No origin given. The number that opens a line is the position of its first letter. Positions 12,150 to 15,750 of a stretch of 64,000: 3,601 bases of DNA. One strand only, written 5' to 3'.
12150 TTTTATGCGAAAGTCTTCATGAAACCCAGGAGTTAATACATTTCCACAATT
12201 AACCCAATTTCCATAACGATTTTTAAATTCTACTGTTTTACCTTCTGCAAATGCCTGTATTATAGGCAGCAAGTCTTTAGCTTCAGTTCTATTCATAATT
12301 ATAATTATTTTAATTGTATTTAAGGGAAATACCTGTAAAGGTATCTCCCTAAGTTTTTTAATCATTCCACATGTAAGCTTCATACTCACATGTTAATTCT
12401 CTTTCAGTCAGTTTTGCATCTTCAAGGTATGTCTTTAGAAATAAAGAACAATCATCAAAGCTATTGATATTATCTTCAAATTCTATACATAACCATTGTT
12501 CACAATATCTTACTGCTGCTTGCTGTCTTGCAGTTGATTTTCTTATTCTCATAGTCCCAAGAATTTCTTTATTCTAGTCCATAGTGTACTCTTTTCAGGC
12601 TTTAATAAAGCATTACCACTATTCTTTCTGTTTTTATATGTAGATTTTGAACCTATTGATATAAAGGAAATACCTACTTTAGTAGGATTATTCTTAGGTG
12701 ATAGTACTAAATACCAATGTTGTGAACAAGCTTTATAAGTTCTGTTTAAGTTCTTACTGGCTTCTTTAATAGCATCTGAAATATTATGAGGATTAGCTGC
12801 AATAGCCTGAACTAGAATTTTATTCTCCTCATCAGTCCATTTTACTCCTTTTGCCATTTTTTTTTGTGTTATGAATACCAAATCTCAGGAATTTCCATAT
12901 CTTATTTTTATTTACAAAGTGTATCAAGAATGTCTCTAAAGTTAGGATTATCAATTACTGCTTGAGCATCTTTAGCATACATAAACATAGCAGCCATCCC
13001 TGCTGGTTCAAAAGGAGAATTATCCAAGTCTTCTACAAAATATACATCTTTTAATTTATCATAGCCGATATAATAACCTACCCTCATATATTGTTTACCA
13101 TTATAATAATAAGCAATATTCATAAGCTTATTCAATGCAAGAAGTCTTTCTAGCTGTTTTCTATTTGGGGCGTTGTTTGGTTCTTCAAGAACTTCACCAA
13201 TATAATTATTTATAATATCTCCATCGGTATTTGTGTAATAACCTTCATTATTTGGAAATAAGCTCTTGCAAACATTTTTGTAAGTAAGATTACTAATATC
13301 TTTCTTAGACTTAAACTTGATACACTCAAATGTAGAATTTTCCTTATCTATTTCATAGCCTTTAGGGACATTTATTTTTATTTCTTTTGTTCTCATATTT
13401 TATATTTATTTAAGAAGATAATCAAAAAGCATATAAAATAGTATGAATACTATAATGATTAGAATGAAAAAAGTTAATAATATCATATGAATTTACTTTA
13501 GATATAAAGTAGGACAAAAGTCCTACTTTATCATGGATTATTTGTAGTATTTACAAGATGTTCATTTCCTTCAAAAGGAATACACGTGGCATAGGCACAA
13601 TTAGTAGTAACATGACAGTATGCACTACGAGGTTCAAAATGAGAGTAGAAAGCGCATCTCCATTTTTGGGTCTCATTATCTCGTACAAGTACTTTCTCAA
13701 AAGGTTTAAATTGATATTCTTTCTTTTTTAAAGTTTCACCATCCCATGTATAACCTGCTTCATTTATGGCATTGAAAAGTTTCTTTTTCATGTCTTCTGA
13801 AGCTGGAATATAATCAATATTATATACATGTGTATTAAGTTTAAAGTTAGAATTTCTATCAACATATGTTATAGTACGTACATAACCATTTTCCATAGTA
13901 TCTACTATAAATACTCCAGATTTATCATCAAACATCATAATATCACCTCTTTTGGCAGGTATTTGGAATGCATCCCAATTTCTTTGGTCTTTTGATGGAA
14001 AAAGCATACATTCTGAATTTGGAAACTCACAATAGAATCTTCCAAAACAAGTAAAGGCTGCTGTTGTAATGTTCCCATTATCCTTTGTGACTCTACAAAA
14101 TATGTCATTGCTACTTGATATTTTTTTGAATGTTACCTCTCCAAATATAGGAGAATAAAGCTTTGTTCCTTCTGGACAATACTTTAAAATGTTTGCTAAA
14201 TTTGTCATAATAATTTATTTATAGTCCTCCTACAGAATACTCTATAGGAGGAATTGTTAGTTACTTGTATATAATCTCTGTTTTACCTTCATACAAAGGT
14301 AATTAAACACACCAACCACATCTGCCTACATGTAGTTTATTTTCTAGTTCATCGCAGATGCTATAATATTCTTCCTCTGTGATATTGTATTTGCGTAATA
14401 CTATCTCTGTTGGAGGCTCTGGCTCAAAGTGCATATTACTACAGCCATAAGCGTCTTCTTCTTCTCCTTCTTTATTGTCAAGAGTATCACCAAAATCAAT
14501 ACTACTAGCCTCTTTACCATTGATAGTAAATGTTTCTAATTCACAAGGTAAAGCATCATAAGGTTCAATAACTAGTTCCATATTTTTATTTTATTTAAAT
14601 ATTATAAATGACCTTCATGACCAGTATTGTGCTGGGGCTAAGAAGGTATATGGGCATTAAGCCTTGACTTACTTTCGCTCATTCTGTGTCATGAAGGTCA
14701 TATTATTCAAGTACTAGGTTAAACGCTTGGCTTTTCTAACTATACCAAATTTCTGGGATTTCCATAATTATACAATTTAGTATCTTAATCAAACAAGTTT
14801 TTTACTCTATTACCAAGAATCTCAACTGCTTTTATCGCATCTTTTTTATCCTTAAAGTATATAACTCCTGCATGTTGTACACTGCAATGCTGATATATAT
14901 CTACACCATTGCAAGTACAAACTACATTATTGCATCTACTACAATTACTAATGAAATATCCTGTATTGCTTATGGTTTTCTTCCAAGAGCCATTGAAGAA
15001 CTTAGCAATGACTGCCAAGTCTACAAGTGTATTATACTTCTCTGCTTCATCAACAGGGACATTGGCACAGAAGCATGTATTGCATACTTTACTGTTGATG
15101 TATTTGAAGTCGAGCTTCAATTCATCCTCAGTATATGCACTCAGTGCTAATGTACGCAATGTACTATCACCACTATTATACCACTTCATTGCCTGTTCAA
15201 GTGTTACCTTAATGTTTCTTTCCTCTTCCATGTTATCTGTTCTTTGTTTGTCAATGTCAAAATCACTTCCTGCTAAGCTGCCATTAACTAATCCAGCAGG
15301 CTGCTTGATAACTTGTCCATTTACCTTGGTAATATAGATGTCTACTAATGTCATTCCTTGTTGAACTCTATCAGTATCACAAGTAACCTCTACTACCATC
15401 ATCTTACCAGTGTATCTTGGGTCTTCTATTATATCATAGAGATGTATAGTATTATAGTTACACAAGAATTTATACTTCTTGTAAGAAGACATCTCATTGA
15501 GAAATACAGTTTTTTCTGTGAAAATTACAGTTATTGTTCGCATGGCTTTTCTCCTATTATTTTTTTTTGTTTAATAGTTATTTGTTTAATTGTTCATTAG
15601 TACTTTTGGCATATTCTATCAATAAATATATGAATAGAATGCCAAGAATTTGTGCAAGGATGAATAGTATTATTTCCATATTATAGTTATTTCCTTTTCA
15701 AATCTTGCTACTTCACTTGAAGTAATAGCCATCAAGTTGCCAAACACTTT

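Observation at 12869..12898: Nine-codon mini-ORF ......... present twice with only synonymous differences (copy 1, 11 nt upstream of a Myb/SANT-like gene)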

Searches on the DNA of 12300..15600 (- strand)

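Call 7: search_dna_similar(query=window:12300-15600:-, collection=phages, mode=near)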
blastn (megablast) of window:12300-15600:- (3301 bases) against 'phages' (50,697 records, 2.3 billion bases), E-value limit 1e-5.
No match.

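Call 17: search_rna_families(source=window, start=14250, end=14850, threshold=evalue, max_evalue=10, show_alignments=2)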
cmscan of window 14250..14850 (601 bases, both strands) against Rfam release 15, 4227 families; matches with E-value up to 10: 1.
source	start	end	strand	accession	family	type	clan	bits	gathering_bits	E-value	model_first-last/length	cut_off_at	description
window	14799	14832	-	RF02914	DUF805b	Cis-reg;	CL00115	10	35.6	10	1-35/35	no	DUF805b RNA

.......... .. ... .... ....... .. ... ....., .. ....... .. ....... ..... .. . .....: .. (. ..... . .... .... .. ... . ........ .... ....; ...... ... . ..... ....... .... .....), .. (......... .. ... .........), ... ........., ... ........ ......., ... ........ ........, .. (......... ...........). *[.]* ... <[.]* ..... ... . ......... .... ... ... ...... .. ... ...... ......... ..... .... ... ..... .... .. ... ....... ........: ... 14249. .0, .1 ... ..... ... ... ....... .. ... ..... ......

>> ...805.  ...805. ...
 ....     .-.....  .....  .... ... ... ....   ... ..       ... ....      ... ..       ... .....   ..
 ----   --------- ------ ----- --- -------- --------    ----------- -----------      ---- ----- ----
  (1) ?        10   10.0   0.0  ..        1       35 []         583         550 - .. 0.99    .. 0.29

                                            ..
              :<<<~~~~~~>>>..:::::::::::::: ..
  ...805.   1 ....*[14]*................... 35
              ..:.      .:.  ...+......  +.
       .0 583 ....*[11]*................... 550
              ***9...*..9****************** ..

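Call 53: search_dna_similar(query=L074:4150-4420:+, collection=phages, mode=distant, max_rows=40)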
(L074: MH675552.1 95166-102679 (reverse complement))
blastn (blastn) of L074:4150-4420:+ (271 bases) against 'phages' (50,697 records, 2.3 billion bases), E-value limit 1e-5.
Records with a match: 33; places in all: 34; records where one place covers at least 80% of the query: 24.
Best place of each record, by identity: >=99% 3; 95-99% 1; 90-95% 22; 80-90% 4; 60-80% 3.
By first word of the organism name: Bacteroides 27; uncultured 6.
By host as written in the record: Bacteroides intestinalis DSM 108646 25; - 6; Bacteroides intestinalis APC919/174 2.
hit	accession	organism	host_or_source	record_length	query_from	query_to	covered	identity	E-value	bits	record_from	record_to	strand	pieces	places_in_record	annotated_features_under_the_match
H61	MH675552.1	Bacteroides phage crAss001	Bacteroides intestinalis APC919/174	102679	1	271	100%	100.0%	2e-136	489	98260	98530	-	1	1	protein of unknown function DUF1360 | TROVE domain-containing protein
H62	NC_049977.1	Bacteroides phage crAss001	Bacteroides intestinalis APC919/174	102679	1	271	100%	100.0%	2e-136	489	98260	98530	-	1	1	protein of unknown function DUF1360 | RNA-binding protein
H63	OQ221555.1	Bacteroides phage PhiCrAssBcn20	Bacteroides intestinalis DSM 108646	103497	1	271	100%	100.0%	2e-136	489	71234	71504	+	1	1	protein of unknown function DUF1360 | TROVE domain-containing protein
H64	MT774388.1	uncultured phage cr112_1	human feces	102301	3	271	99%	91.1%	8e-103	378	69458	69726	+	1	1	hypothetical protein | TROVE domain-containing protein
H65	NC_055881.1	uncultured phage cr112_1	human feces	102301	3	271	99%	91.1%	8e-103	378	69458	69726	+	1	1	hypothetical protein | RNA-binding protein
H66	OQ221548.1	Bacteroides phage PhiCrAssBcn13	Bacteroides intestinalis DSM 108646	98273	1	271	82%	96.0%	8e-52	360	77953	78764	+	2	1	hypothetical protein | protein of unknown function DUF1360 | TROVE domain-containing protein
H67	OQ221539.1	Bacteroides phage PhiCrAssBcn4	Bacteroides intestinalis DSM 108646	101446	3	271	82%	92.8%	4e-49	325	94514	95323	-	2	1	hypothetical protein | protein of unknown function DUF1360 | TROVE domain-containing protein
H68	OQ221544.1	Bacteroides phage PhiCrAssBcn9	Bacteroides intestinalis DSM 108646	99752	3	271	82%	92.8%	4e-49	325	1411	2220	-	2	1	hypothetical protein | protein of unknown function DUF1360 | TROVE domain-containing protein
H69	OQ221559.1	Bacteroides phage PhiCrAssBcn24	Bacteroides intestinalis DSM 108646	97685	3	271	82%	92.8%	4e-49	325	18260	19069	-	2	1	hypothetical protein | TROVE domain-containing protein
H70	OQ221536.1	Bacteroides phage PhiCrAssBcn1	Bacteroides intestinalis DSM 108646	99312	3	271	82%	92.8%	4e-49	325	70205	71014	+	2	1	hypothetical protein | protein of unknown function DUF1360 | TROVE domain-containing protein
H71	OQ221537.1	Bacteroides phage PhiCrAssBcn2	Bacteroides intestinalis DSM 108646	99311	3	271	82%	92.8%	4e-49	325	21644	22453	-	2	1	hypothetical protein | protein of unknown function DUF1360 | TROVE domain-containing protein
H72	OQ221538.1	Bacteroides phage PhiCrAssBcn3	Bacteroides intestinalis DSM 108646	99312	3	271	82%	92.8%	4e-49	325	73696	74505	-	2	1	hypothetical protein | protein of unknown function DUF1360 | TROVE domain-containing protein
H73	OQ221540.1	Bacteroides phage PhiCrAssBcn5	Bacteroides intestinalis DSM 108646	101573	3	271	82%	92.8%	4e-49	325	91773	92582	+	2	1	hypothetical protein | protein of unknown function DUF1360 | TROVE domain-containing protein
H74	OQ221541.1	Bacteroides phage PhiCrAssBcn6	Bacteroides intestinalis DSM 108646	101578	3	271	82%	92.8%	4e-49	325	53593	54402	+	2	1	hypothetical protein | protein of unknown function DUF1360 | TROVE domain-containing protein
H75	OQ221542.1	Bacteroides phage PhiCrAssBcn7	Bacteroides intestinalis DSM 108646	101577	3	271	82%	92.8%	4e-49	325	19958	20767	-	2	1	hypothetical protein | protein of unknown function DUF1360 | TROVE domain-containing protein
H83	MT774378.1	uncultured phage cr106_1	human feces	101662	6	231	82%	87.6%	1e-30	270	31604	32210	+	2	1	hypothetical protein (x2)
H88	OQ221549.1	Bacteroides phage PhiCrAssBcn14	Bacteroides intestinalis DSM 108646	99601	3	99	36%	90.7%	2e-29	135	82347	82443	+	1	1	protein of unknown function DUF1360 | hypothetical protein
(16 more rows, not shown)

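Call 54: get_annotated_region(hit=H67, flank=600)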
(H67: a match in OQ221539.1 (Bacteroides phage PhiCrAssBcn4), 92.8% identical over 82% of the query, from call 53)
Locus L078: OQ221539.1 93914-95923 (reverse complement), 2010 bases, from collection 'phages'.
description: Bacteroides phage PhiCrAssBcn4, complete genome.
organism: Bacteroides phage PhiCrAssBcn4 (NCBI taxid 3023110)
taxonomy: Viruses; Duplodnaviria; Heunggongvirae; Uroviricota; Caudoviricetes; Crassvirales; Steigviridae; Asinivirinae; Kehishuvirus
host: Bacteroides intestinalis DSM 108646; source: wastewater; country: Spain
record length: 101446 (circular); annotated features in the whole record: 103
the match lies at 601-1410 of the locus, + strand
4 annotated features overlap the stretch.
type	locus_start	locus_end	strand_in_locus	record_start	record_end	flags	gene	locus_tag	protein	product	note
CDS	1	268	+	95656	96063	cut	-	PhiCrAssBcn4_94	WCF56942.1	hypothetical protein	-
CDS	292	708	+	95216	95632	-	-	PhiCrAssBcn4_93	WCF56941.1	protein of unknown function DUF1360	-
CDS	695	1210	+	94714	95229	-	-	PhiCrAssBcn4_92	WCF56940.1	hypothetical protein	-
CDS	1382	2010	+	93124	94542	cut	-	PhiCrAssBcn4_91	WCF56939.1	TROVE domain-containing protein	-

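Call 55: get_annotated_region(hit=H64, flank=600)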
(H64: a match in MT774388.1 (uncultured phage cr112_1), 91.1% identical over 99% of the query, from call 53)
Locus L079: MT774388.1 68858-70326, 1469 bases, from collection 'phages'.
description: Uncultured phage cr112_1, complete genome.
organism: uncultured phage cr112_1 (NCBI taxid 2772072)
taxonomy: Viruses; Duplodnaviria; Heunggongvirae; Uroviricota; Caudoviricetes; Crassvirales; Steigviridae; Asinivirinae; Kehishuvirus; Kehishuvirus splanchnicus
host: -; source: human feces; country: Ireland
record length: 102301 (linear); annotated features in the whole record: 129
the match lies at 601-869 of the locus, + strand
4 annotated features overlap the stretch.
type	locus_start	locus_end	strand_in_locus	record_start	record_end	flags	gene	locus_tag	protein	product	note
CDS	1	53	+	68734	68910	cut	-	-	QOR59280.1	hypothetical protein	gp_23439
CDS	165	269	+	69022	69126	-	-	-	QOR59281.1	hypothetical protein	gp_23440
CDS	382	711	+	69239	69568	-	-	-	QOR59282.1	hypothetical protein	gp_23441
CDS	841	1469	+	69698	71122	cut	-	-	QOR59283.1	TROVE domain-containing protein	gp_23442; TROVE domain-containing protein [phiCrAss001]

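Call 56: get_annotated_region(hit=H83, flank=600)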
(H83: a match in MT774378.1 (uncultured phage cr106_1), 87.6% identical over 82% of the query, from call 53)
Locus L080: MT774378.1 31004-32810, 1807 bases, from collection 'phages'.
description: Uncultured phage cr106_1, complete genome.
organism: uncultured phage cr106_1 (NCBI taxid 2772062)
taxonomy: Viruses; Duplodnaviria; Heunggongvirae; Uroviricota; Caudoviricetes; Crassvirales; Steigviridae; Asinivirinae; Mahstovirus; Mahstovirus faecalis
host: -; source: human feces; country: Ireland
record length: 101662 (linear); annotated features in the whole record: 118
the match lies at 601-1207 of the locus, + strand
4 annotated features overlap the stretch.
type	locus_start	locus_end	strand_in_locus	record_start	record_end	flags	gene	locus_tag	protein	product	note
CDS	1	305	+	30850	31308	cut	-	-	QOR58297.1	hypothetical protein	gp_13262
CDS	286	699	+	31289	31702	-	-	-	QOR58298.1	hypothetical protein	gp_13263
CDS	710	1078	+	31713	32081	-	-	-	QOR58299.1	hypothetical protein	gp_13264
CDS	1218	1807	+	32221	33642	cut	-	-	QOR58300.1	TROVE domain-containing protein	gp_13265; TROVE domain-containing protein [phiCrAss001]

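Call 57: get_annotated_region(hit=H88, flank=1000)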
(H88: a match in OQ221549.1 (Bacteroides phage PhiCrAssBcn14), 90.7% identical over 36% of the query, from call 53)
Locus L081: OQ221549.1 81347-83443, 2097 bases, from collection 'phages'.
description: Bacteroides phage PhiCrAssBcn14, partial genome.
organism: Bacteroides phage PhiCrAssBcn14 (NCBI taxid 3023096)
taxonomy: Viruses; Duplodnaviria; Heunggongvirae; Uroviricota; Caudoviricetes; Crassvirales; Steigviridae; Asinivirinae; Kehishuvirus
host: Bacteroides intestinalis DSM 108646; source: wastewater; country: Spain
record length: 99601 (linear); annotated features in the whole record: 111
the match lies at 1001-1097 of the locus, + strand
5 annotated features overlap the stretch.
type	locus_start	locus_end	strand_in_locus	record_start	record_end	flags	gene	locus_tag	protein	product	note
CDS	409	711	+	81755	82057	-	-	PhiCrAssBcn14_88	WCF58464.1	hypothetical protein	-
CDS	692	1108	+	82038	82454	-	-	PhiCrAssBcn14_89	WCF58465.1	protein of unknown function DUF1360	-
CDS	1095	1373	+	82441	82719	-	-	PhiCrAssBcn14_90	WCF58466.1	hypothetical protein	-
CDS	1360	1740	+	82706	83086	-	-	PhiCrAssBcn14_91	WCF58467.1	hypothetical protein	-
CDS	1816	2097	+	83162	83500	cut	-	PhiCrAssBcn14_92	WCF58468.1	hypothetical protein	-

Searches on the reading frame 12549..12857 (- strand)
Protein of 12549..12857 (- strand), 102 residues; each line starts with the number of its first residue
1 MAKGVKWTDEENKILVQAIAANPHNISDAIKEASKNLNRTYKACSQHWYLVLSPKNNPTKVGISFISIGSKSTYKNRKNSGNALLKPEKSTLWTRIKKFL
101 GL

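Call 38: search_protein_families(library=pfam, proteins=[window:12549-12857:-], max_evalue=0.01)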
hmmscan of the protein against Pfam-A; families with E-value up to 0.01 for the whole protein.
window:12549-12857:- (102 aa): 2 families
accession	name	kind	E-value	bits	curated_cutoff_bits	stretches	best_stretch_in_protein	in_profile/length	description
PF13921.12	Myb_DNA-bind_6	-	6.7e-06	26.6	22.9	1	7-55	1-46/60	Myb-like DNA-binding domain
PF00249.37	Myb_DNA-binding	-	4.5e-05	23.9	24.4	1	5-51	2-45/46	Myb-like DNA-binding domain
